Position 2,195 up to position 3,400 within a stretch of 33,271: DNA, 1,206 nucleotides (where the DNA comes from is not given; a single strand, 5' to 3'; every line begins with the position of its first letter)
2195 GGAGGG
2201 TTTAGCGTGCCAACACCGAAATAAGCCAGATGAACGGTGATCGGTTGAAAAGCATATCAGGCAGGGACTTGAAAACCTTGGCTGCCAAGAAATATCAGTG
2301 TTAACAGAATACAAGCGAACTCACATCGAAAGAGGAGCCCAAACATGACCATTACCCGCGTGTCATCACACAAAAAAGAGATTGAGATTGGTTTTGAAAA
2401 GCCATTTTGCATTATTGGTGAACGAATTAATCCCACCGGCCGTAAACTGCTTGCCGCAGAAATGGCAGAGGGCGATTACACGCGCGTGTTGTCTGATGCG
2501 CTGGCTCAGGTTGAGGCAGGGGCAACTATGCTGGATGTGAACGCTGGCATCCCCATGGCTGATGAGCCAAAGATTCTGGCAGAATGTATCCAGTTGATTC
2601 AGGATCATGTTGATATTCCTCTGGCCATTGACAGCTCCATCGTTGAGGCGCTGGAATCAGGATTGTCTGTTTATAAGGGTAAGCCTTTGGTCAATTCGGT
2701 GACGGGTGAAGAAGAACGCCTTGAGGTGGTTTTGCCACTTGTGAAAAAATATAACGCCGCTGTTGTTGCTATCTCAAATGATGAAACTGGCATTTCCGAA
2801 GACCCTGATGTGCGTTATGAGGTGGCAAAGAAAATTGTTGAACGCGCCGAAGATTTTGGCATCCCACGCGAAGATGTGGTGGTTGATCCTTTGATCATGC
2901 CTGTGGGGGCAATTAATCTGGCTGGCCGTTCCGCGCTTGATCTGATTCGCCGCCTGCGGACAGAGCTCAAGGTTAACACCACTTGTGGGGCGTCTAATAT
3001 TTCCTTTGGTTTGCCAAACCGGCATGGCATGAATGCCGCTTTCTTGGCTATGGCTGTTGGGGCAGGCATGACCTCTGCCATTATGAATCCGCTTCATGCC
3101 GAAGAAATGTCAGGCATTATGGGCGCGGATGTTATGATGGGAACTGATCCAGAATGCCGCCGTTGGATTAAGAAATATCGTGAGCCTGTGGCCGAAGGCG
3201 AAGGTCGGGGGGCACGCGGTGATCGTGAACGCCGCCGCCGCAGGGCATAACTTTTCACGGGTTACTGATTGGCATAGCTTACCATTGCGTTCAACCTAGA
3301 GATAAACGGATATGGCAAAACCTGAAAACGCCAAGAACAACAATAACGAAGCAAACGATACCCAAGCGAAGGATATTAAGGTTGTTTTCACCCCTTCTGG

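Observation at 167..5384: Complementary charged tails: acidic N-terminus on the corrinoid carrier versus Arg-rich termini on its docking partners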

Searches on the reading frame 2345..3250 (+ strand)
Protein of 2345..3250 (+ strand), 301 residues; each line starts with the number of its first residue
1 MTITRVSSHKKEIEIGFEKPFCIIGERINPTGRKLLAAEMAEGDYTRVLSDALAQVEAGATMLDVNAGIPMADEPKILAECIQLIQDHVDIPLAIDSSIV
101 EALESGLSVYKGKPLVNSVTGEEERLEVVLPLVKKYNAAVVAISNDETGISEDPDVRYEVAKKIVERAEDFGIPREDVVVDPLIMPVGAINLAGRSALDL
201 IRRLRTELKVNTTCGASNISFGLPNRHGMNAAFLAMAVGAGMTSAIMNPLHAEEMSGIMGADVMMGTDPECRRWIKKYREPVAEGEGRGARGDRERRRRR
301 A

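Call 5: search_protein_families(library=pfam, proteins=[window:2345-3250:+])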
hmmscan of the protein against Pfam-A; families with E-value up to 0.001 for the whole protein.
window:2345-3250:+ (301 aa): 2 families
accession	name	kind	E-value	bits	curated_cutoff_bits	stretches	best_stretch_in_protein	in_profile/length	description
PF00809.28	Pterin_bind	-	1.6e-29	103.7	25.5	1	25-247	1-243/244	Pterin binding enzyme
PF03599.22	CdhD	-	2e-07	30.5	24.8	1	70-189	77-183/387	CO dehydrogenase/acetyl-CoA synthase delta subunit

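Call 6: search_protein_families(library=ncbifam, proteins=[window:2345-3250:+])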
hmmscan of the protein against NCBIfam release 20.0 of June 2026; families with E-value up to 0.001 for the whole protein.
window:2345-3250:+ (301 aa): 5 families
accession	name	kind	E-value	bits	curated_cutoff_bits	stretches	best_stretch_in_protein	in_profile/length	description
NF005719.0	PRK07535.1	domain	8.3e-113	375.9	259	1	21-285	1-265/268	methyltetrahydrofolate:corrinoid/iron-sulfur protein methyltransferase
TIGR02082.1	metH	equivalog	2.1e-44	151.5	1010.85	1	6-252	328-589/1182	methionine synthase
NF040758.1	CODH_ACS_meth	exception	3.9e-43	147.7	370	1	21-266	4-250/261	carbon monoxide dehydrogenase/acetyl-CoA synthase methytransferase subunit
NF007024.0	PRK09490.1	equivalog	5.4e-34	117.2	1497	1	10-249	349-603/1234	methionine synthase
TIGR01496.1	DHPS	equivalog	3e-05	23.8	162.6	1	47-183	24-173/258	dihydropteroate synthase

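Call 9: find_related_loci(query=window:2345-3250:+, collection=genome_contigs, flank=10000)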
Query window:2345-3250:+ (301 aa) in genome_contigs; peptide patterns used: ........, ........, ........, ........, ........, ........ (x = any residue, [..] = any of these).
494 stretches matched a pattern; 351 encode a relative of the query (tblastn E <= 1e-3); the best 80 are kept; 80 distinct loci.
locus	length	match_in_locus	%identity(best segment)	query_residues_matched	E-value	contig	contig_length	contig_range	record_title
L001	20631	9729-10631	99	1-301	0e+0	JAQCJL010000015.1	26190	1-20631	MAG: Proteobacteria bacterium isolate casp40-mb.318 NODE_4400_length_26190_cov_0.071979, whole genome shotgun sequence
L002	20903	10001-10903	98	1-301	0e+0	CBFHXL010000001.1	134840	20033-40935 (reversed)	MAG: Candidatus Puniceispirillales bacterium isolate Co_bin_314_strict genome assembly, contig: Co_bin_314_strict_c1, wh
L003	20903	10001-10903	98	1-301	0e+0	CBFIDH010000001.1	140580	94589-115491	MAG: Candidatus Puniceispirillales bacterium isolate Co_bin_449_indper genome assembly, contig: Co_bin_449_indper_c1, wh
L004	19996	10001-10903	95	1-301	0e+0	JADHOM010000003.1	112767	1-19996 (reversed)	MAG: Alphaproteobacteria bacterium isolate BS307-5m-G7 BS307-5m-C72, whole genome shotgun sequence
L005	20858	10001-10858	95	1-286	0e+0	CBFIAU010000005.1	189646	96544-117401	MAG: Candidatus Puniceispirillales bacterium isolate Co_bin_56_strict genome assembly, contig: Co_bin_56_strict_c5, whol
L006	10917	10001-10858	95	1-286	0e+0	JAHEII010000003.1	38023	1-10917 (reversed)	MAG: Alphaproteobacteria bacterium isolate Ww496 NODE_1041_length_38045_cov_3.041240, whole genome shotgun sequence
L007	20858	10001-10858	94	1-286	1e-180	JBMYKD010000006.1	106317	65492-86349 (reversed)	MAG: Candidatus Puniceispirillales bacterium isolate ME_XS_2109_bin_56 ME_XS_2109_bin_56_5, whole genome shotgun sequenc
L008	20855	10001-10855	93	1-285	1e-179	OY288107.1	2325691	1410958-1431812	MAG: uncultured Alphaproteobacteria bacterium isolate 2cfbbc9a-1036-4d83-bf41-573af0f7420d genome assembly, chromosome:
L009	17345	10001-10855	93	1-285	1e-178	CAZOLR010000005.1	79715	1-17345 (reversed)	MAG TPA_asm: uncultured Hyphomicrobiales bacterium isolate SRP134809_co1_81 genome assembly, contig: NODE_464_length_797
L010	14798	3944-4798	93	1-285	2e-178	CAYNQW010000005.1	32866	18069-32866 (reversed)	MAG TPA_asm: uncultured Hyphomicrobiales bacterium isolate SRP134809_co1_34 genome assembly, contig: NODE_2389_length_32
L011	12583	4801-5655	92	1-285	7e-177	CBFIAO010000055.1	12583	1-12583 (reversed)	MAG: Candidatus Puniceispirillales bacterium isolate Co_bin_57_strict genome assembly, contig: Co_bin_57_strict_c55, who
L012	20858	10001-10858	92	1-286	7e-177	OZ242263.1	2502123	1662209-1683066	MAG: uncultured Candidatus Puniceispirillum sp. isolate 6dab9e29-55f3-4c29-b57e-0523e55e88ce genome assembly, chromosome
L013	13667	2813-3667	91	1-285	3e-176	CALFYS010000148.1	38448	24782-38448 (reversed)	MAG TPA_asm: uncultured Alphaproteobacteria bacterium isolate SRR7515929_bin.59_CONCOCT_v1.1_MAG genome assembly, contig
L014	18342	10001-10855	91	1-285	7e-175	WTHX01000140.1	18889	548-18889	MAG: Alphaproteobacteria bacterium isolate PL36310bin_3 NODE_367_length_18889_cov_8.652703, whole genome shotgun sequenc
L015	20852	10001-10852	90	1-284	1e-174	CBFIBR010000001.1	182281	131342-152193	MAG: Candidatus Puniceispirillales bacterium isolate Co_bin_53_indstr genome assembly, contig: Co_bin_53_indstr_c1, whol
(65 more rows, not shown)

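Call 15: search_solved_structures(query=window:2345-3250:+, show_alignments=3)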
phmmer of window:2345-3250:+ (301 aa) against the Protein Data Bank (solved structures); distinct sequences matched with E-value up to 0.001: 21.
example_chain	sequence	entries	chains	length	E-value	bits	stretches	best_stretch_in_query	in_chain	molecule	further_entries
4o0q_A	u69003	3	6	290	1.9e-42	149.2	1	21-280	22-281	Dihydropteroate synthase DHPS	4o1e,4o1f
2yci_X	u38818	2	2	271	4.4e-40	141.4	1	20-280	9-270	5-METHYLTETRAHYDROFOLATE CORRINOID/IRON SULFUR PROTEIN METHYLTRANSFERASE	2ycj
2yck_X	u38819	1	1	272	4.5e-40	141.4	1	20-280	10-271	5-METHYLTETRAHYDROFOLATE CORRINOID/IRON SULFUR PROTEIN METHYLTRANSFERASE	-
1q7m_A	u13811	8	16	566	4.5e-40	141.4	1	18-257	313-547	5-methyltetrahydrofolate S-homocysteine methyltransferase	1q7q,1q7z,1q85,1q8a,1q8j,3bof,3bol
1f6y_A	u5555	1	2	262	4e-36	128.5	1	22-279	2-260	5-METHYLTETRAHYDROFOLATE CORRINOID/IRON SULFUR PROTEIN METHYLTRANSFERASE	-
2e7f_A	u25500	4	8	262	1.1e-35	127.1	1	22-279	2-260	5-methyltetrahydrofolate corrinoid/iron sulfur protein methyltransferase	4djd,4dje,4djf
2ogy_A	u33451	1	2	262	1.4e-34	123.4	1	22-279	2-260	5-methyltetrahydrofolate corrinoid/iron sulfur protein methyltransferase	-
4ccz_A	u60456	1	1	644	2.7e-24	89.6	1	14-280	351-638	METHIONINE SYNTHASE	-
9ssp_A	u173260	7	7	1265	5.5e-24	88.6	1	14-285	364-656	Methionine synthase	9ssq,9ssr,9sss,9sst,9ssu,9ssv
5von_A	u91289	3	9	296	2.8e-23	86.3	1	13-248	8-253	5-methyltetrahydrofolate homocysteine S-methyltransferase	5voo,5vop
8g3h_A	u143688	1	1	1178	3.7e-23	85.9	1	11-248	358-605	Methionine synthase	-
3k13_A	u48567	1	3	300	1.7e-22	83.8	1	13-253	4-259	5-methyltetrahydrofolate-homocysteine methyltransferase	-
9cbp_A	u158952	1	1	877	2.1e-22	83.5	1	11-248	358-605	Methionine synthase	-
9cbr_A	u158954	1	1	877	2.1e-22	83.5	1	11-248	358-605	Methionine synthase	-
9cbo_A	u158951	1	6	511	3.1e-22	82.9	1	21-248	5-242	Methionine synthase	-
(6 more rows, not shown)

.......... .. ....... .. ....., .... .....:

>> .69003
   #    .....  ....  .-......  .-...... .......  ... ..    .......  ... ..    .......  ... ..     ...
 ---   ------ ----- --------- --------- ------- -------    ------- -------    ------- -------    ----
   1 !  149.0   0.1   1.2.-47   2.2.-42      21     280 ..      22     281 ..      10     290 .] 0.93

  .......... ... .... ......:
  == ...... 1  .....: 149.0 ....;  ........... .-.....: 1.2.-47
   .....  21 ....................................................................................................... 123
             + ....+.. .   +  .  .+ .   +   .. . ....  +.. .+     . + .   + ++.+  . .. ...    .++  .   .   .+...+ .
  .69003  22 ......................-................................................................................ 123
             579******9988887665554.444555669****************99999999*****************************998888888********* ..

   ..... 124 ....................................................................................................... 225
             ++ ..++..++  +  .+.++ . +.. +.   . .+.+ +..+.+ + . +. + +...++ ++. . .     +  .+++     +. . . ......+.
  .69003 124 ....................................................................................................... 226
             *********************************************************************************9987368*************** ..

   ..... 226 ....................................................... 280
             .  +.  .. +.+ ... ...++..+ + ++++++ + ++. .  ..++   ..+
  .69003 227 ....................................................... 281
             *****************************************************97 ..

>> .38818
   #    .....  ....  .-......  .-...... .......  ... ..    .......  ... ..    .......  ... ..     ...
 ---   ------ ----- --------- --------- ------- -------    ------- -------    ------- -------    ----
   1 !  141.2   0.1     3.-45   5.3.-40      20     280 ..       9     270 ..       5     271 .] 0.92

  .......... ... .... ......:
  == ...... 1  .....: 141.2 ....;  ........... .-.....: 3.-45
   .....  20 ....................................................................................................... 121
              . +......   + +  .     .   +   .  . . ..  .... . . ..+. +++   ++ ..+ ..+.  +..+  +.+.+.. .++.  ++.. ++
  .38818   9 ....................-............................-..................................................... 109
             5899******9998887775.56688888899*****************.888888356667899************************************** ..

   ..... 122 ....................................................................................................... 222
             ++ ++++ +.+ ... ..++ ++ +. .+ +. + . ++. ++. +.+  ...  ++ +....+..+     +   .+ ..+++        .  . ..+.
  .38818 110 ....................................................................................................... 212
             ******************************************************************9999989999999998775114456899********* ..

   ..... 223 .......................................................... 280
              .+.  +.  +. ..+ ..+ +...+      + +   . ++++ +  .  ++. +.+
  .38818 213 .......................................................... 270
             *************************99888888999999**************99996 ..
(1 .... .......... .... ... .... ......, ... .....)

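Call 23: search_dna_similar(query=window:2345-3250:+, collection=plasmids, mode=protein, max_rows=60, rows=spread, max_evalue=1e-30)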
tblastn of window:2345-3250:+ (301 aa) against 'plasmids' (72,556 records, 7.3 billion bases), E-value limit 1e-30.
Records with a match: 13; places in all: 13; records where one place covers at least 80% of the query: 12.
Best place of each record, by identity: 60-80% 10; <60% 3.
By first word of the organism name: Sinorhizobium 4; Paracoccus 3; Azoarcus 1; Shinella 1; Pseudorhodobacter 1; Clostridioides 1; Ruminococcus 1; Peptoclostridium 1.
By predicted mobility (MOB-suite, as given by PLSDB): non-mobilizable 9; mobilizable 2; conjugative 2.
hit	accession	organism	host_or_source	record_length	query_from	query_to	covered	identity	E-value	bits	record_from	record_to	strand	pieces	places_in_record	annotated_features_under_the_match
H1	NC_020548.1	Azoarcus sp. KH32C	-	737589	1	280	93%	71.8%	7e-125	399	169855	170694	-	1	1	dihydropteroate synthase | methylenetetrahydrofolate reductase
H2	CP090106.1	Sinorhizobium meliloti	Medicago,Cell culture,Plant nodule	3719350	1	280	93%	63.7%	8e-109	353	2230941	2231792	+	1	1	methyltetrahydrofolate cobalamin methyltransferase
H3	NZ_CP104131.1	Sinorhizobium sp. K101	Phaseolus vulgaris,cell ...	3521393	1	280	93%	63.7%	9e-109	353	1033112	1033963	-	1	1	none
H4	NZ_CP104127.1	Sinorhizobium sp. M103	Phaseolus vulgaris,cell ...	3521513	1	280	93%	63.7%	9e-109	353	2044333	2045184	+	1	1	none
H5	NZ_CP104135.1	Sinorhizobium sp. C101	Phaseolus vulgaris,cell ...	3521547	1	280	93%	63.7%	9e-109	353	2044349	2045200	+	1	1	none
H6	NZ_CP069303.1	Shinella sp. PSBB067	monoisolate,Minnesota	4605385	1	280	93%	63.7%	7e-106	345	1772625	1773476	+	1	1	none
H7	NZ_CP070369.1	Paracoccus methylovorus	whole organism,grassland soil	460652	1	280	93%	63.0%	4e-108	351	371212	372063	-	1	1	methyltetrahydrofolate cobalamin methyltransferase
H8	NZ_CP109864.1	Paracoccus aminovorans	bacteria,human fecal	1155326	1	280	93%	62.0%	2e-107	350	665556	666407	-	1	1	record has no annotation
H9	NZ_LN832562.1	Paracoccus aminovorans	-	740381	1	280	93%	62.0%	2e-107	349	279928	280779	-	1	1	methyltetrahydrofolate cobalamin methyltransferase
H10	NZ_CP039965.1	Pseudorhodobacter turbinis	single bacterial isolate,Turban shell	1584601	1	276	92%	60.7%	1e-97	321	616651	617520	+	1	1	record has no annotation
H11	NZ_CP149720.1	Clostridioides difficile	-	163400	23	278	85%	44.5%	4e-54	196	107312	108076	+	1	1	homocysteine S-methyltransferase family protein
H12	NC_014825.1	Ruminococcus albus 7 = DSM 20455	-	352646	23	249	75%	46.7%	4e-51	187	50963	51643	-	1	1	homocysteine S-methyltransferase family protein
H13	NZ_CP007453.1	Peptoclostridium acidaminophilum DSM 3953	black mud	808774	8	278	90%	38.0%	7e-51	187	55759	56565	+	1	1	homocysteine S-methyltransferase family protein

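Call 24: get_annotated_region(hit=H2, flank=20000)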
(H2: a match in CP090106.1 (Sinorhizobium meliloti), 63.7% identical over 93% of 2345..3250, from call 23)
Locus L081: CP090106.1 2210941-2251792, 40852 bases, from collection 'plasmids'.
description: Sinorhizobium meliloti strain Ak57 plasmid pSymB, complete sequence
organism: Sinorhizobium meliloti (NCBI taxid 382)
taxonomy: Bacteria; Pseudomonadota; Alphaproteobacteria; Hyphomicrobiales; Rhizobiaceae; Sinorhizobium; Sinorhizobium meliloti
host: -; source: Medicago,Cell culture,Plant nodule; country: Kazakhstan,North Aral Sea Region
typing (MOB-suite, as given by PLSDB): non-mobilizable
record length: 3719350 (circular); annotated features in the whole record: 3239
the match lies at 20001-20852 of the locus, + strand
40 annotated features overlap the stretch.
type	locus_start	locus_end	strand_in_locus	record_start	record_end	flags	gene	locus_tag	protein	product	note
CDS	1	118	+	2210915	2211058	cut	-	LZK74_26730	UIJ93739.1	hypothetical protein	-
CDS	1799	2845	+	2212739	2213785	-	-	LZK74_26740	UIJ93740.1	glycine betaine/L-proline ABC transporter ATP-binding protein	-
CDS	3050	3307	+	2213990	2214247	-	-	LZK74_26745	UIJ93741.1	type II toxin-antitoxin system ParD family antitoxin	-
CDS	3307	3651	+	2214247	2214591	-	-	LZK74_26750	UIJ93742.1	type II toxin-antitoxin system RelE/ParE family toxin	-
CDS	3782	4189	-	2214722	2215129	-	-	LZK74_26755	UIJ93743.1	tautomerase family protein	-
CDS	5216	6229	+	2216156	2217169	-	bmt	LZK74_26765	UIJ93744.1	betaine--homocysteine S-methyltransferase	-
CDS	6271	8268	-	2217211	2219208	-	-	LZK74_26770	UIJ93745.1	acyltransferase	-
CDS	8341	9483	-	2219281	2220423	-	-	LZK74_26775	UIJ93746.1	pyridoxal phosphate-dependent aminotransferase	-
CDS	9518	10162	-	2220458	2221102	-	-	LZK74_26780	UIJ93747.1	PAS domain-containing protein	-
CDS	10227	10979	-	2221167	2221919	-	-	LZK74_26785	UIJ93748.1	phosphodiester glycosidase family protein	-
CDS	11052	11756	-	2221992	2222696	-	-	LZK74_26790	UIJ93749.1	ferredoxin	-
CDS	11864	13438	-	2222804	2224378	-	-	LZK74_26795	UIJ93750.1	trimethylamine methyltransferase family protein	-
CDS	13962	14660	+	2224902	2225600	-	-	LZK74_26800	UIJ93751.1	cobalamin-binding protein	-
CDS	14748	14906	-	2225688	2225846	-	-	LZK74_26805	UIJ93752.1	entericidin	-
CDS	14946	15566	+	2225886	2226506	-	-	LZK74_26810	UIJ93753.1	DUF1638 domain-containing protein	-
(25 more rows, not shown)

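Call 25: get_annotated_region(hit=H1, flank=15000)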
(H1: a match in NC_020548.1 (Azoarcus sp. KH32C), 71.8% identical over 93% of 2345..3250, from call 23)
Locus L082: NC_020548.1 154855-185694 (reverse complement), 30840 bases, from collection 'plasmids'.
description: Azoarcus sp. KH32C plasmid pAZKH, complete sequence
organism: Azoarcus sp. KH32C (NCBI taxid 748247)
taxonomy: Bacteria; Pseudomonadota; Betaproteobacteria; Rhodocyclales; Zoogloeaceae; Azoarcus; Azoarcus sp. KH32C
host: -; source: -; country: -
typing (MOB-suite, as given by PLSDB): mobilizable; replicon rep_cluster_432; relaxase MOBP
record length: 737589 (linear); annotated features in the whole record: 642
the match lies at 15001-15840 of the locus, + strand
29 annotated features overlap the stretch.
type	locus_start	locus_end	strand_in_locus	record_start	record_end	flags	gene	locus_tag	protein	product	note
CDS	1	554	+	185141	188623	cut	-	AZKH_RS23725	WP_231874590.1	pyruvate carboxylase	GO:0006094 - gluconeogenesis [Evidence IEA]; GO:0006090 - pyruvate metabolic process [Evidence IEA]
CDS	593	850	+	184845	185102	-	-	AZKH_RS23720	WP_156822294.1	hypothetical protein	-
CDS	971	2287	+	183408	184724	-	folC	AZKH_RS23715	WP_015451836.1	bifunctional tetrahydrofolate synthase/dihydrofolate synthase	GO:0009396 - folic acid-containing compound biosynthetic process [Evidence IEA]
CDS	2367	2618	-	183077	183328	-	-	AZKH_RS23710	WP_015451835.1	hypothetical protein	-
CDS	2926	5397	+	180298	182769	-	-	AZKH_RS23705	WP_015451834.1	FAD-dependent oxidoreductase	-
CDS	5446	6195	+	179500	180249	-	-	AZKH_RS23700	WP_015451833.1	electron transfer flavoprotein subunit beta/FixA family protein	-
CDS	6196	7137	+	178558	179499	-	-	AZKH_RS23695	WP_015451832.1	FAD-binding protein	-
CDS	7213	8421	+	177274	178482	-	proV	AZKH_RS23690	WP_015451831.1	glycine betaine/L-proline ABC transporter ATP-binding protein ProV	GO:0031460 - glycine betaine transport [Evidence IEA]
CDS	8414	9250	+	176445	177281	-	-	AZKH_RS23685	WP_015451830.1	proline/glycine betaine ABC transporter permease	-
CDS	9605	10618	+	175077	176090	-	-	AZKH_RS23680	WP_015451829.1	GlxA family transcriptional regulator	-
CDS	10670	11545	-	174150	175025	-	purU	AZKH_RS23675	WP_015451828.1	formyltetrahydrofolate deformylase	GO:0009152 - purine ribonucleotide biosynthetic process [Evidence IEA]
CDS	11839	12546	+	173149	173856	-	-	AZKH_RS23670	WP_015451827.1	corrinoid protein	-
CDS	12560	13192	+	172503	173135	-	-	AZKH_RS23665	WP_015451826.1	DUF1638 domain-containing protein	-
CDS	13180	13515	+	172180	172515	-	-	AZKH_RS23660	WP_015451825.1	virulence factor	-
CDS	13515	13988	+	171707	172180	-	-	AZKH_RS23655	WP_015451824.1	methylenetetrahydrofolate reductase C-terminal domain-containing protein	-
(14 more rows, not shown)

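Call 27: get_annotated_region(hit=H7, flank=20000)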
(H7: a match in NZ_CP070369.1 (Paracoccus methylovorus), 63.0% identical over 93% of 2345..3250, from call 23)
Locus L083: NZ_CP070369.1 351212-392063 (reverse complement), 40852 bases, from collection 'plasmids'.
description: Paracoccus methylovorus strain H4-D09 plasmid p1, complete sequence
organism: Paracoccus methylovorus (NCBI taxid 2812658)
taxonomy: Bacteria; Pseudomonadota; Alphaproteobacteria; Rhodobacterales; Paracoccaceae; Paracoccus; Paracoccus methylovorus
host: -; source: whole organism,grassland soil; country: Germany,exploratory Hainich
typing (MOB-suite, as given by PLSDB): non-mobilizable; replicon rep_cluster_560
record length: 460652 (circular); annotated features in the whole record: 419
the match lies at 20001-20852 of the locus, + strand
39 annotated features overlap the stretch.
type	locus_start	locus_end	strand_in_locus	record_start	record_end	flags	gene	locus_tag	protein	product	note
CDS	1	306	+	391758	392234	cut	-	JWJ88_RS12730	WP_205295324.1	multicopper oxidase domain-containing protein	-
CDS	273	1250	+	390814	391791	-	-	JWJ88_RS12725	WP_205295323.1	multicopper oxidase domain-containing protein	-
CDS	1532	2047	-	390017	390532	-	-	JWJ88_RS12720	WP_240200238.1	LuxR family transcriptional regulator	GO:0006355 - regulation of DNA-templated transcription [Evidence IEA]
CDS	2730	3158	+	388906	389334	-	-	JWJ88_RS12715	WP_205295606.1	Hint domain-containing protein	-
CDS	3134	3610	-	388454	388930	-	-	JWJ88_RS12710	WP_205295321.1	SRPBCC family protein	-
CDS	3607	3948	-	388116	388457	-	-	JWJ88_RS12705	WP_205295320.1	metalloregulator ArsR/SmtB family transcription factor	GO:0006355 - regulation of DNA-templated transcription [Evidence IEA]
CDS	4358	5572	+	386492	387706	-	-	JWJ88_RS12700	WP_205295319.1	M24 family metallopeptidase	-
CDS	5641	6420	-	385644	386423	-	-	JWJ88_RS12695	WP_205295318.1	creatininase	GO:0046449 - creatinine metabolic process [Evidence IEA]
CDS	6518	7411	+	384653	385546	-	-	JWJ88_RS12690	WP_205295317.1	LysR substrate-binding domain-containing protein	-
CDS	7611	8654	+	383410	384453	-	-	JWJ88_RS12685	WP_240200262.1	spermidine/putrescine ABC transporter substrate-binding protein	GO:0015846 - polyamine transport [Evidence IEA]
CDS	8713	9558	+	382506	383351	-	-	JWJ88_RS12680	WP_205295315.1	ABC transporter permease subunit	GO:0055085 - transmembrane transport [Evidence IEA]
CDS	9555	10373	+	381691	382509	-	-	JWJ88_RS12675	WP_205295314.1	ABC transporter permease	GO:0055085 - transmembrane transport [Evidence IEA]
CDS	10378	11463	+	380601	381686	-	-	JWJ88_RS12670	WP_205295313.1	ABC transporter ATP-binding protein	-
CDS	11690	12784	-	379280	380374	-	-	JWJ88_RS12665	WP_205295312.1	IS630 family transposase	-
CDS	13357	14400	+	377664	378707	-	-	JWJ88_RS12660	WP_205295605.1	GlxA family transcriptional regulator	-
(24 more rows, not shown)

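Call 28: get_annotated_region(hit=H10, flank=20000)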
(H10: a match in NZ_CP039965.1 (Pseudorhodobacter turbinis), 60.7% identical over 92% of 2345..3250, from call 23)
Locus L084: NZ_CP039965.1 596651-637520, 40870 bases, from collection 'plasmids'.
description: Pseudorhodobacter turbinis strain S12M18 plasmid unnamed1, complete sequence
organism: Pseudorhodobacter turbinis (NCBI taxid 2500533)
taxonomy: Bacteria; Pseudomonadota; Alphaproteobacteria; Rhodobacterales; Paracoccaceae; Pseudorhodobacter; Pseudorhodobacter turbinis
host: -; source: single bacterial isolate,Turban shell; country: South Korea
typing (MOB-suite, as given by PLSDB): mobilizable; relaxase MOBP
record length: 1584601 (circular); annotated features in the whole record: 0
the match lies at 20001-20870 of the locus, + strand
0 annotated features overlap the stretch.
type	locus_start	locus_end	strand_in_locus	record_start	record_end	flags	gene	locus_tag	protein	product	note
